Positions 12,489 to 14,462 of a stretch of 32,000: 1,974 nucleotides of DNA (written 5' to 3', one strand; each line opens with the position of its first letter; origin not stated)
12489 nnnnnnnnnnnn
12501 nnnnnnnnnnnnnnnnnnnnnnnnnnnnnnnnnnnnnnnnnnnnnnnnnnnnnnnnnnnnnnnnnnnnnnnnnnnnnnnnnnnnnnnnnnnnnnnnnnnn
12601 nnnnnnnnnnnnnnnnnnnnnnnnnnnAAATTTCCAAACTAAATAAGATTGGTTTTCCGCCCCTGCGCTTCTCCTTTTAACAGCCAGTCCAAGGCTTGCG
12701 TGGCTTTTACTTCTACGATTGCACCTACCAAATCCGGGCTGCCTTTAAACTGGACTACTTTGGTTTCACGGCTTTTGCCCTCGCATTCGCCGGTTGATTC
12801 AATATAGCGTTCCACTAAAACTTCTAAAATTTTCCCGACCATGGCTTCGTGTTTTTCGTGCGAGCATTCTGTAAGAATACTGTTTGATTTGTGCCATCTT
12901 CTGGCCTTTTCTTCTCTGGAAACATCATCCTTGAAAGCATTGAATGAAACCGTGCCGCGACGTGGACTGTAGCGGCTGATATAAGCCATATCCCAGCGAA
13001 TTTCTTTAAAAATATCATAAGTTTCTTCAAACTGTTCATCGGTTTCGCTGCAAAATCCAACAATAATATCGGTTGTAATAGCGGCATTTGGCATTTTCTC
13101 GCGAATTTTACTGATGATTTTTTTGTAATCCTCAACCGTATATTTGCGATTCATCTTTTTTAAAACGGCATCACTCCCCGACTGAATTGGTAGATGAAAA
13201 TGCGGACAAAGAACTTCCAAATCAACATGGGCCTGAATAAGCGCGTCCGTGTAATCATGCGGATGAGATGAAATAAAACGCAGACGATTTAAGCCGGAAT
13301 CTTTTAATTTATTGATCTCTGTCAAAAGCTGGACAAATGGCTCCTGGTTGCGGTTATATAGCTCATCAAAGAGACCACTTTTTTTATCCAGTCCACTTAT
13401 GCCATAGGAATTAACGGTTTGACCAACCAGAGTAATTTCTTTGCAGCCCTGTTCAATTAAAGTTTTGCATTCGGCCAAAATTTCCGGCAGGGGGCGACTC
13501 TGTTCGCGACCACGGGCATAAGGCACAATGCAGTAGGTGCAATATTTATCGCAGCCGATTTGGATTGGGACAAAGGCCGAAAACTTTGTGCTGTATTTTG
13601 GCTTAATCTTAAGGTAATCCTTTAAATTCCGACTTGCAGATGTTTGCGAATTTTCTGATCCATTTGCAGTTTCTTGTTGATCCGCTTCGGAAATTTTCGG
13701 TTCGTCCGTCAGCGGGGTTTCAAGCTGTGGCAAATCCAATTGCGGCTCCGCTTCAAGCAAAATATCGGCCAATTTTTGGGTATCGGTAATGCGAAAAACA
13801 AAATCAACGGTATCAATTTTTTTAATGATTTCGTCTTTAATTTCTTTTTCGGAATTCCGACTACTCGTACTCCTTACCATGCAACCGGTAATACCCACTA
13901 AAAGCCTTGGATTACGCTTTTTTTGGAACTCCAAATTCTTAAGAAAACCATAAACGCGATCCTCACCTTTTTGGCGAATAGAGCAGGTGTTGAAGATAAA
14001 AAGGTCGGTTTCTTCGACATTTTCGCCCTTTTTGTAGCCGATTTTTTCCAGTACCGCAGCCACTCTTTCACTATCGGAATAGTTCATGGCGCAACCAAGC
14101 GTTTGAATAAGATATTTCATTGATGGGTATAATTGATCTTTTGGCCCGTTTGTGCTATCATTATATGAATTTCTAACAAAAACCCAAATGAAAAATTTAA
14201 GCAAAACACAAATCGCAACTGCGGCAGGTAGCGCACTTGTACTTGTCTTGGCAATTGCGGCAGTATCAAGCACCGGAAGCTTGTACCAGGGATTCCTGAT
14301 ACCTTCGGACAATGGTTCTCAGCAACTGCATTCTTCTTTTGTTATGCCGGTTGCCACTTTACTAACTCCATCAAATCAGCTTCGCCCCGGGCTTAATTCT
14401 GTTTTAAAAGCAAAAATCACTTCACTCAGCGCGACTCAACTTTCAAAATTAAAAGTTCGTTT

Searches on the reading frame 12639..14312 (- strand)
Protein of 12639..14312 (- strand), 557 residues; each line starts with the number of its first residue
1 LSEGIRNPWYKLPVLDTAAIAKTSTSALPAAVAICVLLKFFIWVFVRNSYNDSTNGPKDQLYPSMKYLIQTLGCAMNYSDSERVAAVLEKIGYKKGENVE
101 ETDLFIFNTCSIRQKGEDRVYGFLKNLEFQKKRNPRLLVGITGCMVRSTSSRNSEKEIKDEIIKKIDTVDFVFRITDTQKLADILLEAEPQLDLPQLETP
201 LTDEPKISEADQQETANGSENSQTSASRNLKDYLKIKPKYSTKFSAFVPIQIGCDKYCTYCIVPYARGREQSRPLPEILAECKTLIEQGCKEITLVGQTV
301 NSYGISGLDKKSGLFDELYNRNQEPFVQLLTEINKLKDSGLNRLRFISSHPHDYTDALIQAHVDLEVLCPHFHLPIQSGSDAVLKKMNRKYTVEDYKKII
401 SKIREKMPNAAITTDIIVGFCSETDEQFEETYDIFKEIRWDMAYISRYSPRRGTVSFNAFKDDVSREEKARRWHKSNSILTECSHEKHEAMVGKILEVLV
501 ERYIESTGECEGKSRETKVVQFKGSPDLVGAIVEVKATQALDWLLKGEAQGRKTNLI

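Call 57: search_protein_families(library=pfam, proteins=[window:12639-14312:-], max_evalue=0.00001)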
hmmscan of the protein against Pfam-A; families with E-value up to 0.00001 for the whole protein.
window:12639-14312:- (557 aa): 3 families
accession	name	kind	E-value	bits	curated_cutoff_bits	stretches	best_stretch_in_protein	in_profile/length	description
PF04055.27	Radical_SAM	-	1e-26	94.5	29.5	1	249-433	2-164/166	Radical SAM superfamily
PF00919.26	UPF0004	-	1.6e-21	76.6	27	1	66-157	1-90/98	Uncharacterized protein family UPF0004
PF01938.26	TRAM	-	8.4e-08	32.4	21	1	490-549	2-60/61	TRAM domain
